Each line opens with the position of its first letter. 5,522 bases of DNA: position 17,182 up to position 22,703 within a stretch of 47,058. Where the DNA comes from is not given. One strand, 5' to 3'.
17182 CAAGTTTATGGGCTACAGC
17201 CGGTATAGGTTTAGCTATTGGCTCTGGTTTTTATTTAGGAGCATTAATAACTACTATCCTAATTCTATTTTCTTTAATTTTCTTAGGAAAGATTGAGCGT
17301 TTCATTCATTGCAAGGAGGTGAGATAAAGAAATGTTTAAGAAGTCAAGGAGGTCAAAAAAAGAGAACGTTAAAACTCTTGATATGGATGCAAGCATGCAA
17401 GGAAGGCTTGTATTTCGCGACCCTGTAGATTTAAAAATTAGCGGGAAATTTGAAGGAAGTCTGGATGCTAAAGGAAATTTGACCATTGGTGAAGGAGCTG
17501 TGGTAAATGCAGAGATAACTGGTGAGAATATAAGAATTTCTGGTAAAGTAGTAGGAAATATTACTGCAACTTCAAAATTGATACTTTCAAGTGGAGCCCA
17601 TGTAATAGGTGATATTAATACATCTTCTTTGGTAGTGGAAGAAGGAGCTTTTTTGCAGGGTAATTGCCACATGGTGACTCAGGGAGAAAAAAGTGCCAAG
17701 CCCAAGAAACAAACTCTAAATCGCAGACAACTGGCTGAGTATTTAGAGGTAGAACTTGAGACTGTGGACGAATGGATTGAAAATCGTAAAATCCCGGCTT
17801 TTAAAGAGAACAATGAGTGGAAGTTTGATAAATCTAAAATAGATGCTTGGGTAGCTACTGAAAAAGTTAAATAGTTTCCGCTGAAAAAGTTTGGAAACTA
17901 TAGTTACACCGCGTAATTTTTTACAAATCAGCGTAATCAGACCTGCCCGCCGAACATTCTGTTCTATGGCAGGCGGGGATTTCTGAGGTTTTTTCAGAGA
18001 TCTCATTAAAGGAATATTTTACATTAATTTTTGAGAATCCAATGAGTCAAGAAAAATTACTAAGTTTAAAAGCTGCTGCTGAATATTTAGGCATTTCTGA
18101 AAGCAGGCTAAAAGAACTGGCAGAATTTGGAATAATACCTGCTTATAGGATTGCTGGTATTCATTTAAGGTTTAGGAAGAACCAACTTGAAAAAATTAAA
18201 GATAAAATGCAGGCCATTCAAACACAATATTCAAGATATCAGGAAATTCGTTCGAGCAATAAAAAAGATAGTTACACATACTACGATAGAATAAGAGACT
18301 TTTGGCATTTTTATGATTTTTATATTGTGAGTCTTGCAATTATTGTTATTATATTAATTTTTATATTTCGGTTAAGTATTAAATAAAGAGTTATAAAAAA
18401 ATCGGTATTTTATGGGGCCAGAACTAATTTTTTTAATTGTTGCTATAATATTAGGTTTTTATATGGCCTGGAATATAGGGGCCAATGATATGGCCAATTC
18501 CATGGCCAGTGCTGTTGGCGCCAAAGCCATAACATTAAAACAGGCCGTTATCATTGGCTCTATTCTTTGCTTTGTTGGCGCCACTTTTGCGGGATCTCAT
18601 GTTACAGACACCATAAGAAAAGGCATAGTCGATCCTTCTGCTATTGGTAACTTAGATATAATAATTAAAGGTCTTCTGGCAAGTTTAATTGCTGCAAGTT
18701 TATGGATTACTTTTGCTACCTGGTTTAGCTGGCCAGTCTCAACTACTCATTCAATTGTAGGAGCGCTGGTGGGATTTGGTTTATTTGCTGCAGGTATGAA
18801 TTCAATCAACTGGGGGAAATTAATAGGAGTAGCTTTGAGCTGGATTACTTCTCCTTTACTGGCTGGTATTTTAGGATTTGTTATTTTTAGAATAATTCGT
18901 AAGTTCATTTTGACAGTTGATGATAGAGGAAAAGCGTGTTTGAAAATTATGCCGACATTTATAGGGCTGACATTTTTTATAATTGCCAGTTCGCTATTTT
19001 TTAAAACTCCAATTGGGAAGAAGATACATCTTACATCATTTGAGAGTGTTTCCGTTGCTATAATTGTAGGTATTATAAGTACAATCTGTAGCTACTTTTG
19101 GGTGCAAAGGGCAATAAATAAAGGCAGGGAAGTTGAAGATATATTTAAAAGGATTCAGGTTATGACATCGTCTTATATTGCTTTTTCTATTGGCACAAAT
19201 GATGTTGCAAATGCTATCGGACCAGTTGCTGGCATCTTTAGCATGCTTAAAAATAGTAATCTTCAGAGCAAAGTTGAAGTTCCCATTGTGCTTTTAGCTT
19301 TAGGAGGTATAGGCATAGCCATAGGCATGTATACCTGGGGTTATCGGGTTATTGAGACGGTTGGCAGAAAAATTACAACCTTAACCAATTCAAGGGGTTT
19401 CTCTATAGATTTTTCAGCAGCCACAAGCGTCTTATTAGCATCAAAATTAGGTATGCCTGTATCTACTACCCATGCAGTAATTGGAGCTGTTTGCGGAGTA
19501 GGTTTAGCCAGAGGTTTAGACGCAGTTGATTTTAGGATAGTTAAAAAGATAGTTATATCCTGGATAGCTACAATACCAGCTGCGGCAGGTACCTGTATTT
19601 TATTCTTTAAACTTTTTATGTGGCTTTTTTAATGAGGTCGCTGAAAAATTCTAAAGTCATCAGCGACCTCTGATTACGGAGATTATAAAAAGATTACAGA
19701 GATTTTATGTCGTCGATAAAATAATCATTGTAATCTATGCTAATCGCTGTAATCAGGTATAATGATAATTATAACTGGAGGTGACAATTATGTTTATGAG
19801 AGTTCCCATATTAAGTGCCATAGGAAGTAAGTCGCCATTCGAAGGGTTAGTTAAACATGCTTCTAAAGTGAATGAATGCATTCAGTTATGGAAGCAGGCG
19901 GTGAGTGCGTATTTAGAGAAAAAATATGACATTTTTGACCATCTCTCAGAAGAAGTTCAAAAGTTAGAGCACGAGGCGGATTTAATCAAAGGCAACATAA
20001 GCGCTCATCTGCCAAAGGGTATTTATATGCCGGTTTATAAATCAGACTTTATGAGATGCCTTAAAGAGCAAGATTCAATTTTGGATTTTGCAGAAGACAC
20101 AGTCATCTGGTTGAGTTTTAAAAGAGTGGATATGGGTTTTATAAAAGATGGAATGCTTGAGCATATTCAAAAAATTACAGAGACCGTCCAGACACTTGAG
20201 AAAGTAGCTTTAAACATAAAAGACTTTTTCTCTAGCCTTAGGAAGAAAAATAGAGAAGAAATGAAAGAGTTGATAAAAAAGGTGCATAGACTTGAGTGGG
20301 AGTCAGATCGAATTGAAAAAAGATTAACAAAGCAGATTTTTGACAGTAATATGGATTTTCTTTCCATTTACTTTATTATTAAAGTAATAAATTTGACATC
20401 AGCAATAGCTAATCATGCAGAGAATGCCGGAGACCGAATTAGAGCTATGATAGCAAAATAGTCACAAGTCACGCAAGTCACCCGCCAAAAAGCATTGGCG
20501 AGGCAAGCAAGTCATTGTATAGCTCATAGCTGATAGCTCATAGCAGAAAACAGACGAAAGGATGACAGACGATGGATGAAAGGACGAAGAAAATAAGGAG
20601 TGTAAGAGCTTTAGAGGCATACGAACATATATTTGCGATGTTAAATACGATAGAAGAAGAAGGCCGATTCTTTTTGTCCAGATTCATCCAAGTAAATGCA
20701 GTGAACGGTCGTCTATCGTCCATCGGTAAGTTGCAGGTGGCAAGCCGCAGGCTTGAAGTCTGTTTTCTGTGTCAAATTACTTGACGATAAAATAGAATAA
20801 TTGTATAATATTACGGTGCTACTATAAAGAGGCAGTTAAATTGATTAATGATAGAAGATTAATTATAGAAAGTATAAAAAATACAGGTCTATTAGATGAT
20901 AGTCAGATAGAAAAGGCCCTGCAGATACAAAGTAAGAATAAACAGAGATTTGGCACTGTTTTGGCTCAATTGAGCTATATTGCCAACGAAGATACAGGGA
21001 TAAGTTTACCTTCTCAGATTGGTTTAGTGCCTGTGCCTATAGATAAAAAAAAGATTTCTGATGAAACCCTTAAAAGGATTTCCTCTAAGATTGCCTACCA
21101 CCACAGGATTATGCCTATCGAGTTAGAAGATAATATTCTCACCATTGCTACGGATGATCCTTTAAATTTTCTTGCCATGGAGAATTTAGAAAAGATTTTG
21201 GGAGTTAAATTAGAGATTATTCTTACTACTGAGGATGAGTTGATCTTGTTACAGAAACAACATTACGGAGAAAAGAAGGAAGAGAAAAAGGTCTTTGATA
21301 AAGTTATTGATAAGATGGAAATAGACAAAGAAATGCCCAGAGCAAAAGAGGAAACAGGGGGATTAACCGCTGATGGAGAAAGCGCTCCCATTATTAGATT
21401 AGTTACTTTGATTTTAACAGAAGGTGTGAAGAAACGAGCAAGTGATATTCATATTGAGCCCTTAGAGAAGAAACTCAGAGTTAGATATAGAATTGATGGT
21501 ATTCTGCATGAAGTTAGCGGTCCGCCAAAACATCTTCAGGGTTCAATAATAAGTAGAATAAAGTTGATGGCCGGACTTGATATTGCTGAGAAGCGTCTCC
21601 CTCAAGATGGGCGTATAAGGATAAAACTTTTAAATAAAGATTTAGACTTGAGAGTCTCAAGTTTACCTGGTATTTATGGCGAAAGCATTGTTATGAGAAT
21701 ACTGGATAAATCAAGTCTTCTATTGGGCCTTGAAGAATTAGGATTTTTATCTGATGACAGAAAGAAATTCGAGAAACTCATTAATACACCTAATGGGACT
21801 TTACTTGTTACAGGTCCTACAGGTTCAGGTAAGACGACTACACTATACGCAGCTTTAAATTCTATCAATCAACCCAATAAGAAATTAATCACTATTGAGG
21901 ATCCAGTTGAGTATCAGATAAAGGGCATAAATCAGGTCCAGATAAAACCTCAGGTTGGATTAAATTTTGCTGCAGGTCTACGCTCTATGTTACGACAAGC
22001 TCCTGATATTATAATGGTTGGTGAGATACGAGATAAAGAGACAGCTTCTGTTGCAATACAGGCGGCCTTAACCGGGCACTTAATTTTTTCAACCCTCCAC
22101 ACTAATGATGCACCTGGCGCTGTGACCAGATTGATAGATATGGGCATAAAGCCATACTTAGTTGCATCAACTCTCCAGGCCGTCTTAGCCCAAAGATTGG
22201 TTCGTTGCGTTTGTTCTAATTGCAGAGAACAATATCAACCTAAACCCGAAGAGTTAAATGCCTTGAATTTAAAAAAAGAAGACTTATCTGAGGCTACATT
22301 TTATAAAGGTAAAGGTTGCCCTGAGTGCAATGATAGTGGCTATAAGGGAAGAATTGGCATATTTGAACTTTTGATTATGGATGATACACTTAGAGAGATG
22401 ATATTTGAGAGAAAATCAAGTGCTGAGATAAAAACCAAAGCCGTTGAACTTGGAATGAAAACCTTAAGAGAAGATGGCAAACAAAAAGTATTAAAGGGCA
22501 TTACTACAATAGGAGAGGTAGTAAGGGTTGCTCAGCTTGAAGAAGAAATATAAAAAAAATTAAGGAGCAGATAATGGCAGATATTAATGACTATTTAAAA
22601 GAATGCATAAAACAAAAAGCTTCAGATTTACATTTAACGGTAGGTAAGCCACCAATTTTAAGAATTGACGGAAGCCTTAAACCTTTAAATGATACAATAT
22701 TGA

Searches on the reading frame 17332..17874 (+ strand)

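Call 82: search_protein_families(library=pfam, proteins=[window:17332-17874:+], max_evalue=0.00001)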
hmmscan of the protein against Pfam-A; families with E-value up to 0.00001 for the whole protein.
window:17332-17874:+ (180 aa): 2 families
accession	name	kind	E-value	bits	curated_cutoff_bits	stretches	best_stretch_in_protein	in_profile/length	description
PF04519.19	Bactofilin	-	2.7e-24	85.7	27.9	1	16-112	3-97/98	Polymer-forming cytoskeletal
PF12728.13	HTH_17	-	1.2e-08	35.5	27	1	132-176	5-49/51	Helix-turn-helix domain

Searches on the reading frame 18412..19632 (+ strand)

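Call 5: search_protein_families(library=pfam, proteins=[window:18412-19632:+], max_evalue=0.001)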
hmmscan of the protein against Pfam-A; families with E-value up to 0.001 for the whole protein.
window:18412-19632:+ (406 aa): 1 family
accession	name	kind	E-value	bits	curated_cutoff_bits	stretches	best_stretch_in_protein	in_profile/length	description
PF01384.25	PHO4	-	3.6e-110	368.7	33.7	1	22-393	1-348/350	Phosphate transporter family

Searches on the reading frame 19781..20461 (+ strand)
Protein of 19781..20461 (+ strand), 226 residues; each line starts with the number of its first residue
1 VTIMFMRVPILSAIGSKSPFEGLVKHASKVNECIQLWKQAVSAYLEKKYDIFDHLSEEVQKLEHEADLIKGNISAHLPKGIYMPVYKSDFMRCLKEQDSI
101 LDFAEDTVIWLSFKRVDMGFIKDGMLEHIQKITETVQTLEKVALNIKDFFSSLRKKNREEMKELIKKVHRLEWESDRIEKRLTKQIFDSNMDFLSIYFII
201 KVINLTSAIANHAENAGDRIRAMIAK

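Call 5: search_protein_families(library=pfam, proteins=[window:19781-20461:+], max_evalue=0.001)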
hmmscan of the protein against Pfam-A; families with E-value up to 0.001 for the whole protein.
window:19781-20461:+ (226 aa): 2 families
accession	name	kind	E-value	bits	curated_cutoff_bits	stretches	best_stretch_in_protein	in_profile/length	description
PF01865.21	PhoU_div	-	1.5e-36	126.2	24.4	1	17-226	7-214/214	Protein of unknown function DUF47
PF01895.24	PhoU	-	0.00028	21.6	23.5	0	140-219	6-88/89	PhoU domain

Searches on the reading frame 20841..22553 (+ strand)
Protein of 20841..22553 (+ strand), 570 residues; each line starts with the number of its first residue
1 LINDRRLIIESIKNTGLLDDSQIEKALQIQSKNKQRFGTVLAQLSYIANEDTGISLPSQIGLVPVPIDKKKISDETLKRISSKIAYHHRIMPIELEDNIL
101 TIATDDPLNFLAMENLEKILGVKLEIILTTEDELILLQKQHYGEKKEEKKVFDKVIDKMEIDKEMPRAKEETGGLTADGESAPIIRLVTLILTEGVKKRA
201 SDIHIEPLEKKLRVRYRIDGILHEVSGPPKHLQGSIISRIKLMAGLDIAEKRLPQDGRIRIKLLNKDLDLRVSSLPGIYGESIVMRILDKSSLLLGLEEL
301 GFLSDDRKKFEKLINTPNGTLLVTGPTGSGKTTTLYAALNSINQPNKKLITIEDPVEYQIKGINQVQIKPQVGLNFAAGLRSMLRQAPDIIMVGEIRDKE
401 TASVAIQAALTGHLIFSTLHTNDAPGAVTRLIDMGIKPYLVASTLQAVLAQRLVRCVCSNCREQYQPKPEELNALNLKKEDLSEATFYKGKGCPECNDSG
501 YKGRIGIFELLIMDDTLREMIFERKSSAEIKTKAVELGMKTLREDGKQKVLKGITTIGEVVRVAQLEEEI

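Call 5: search_protein_families(library=pfam, proteins=[window:20841-22553:+], max_evalue=0.001)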
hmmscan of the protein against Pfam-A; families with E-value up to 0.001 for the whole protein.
window:20841-22553:+ (570 aa): 2 families
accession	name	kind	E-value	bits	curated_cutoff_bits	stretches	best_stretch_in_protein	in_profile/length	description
PF00437.27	T2SSE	-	1.1e-141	472.2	24.9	1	180-562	4-370/370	Type II/IV secretion system protein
PF05157.20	MshEN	-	2.9e-15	56.5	23.1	1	64-147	5-89/90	MshEN domain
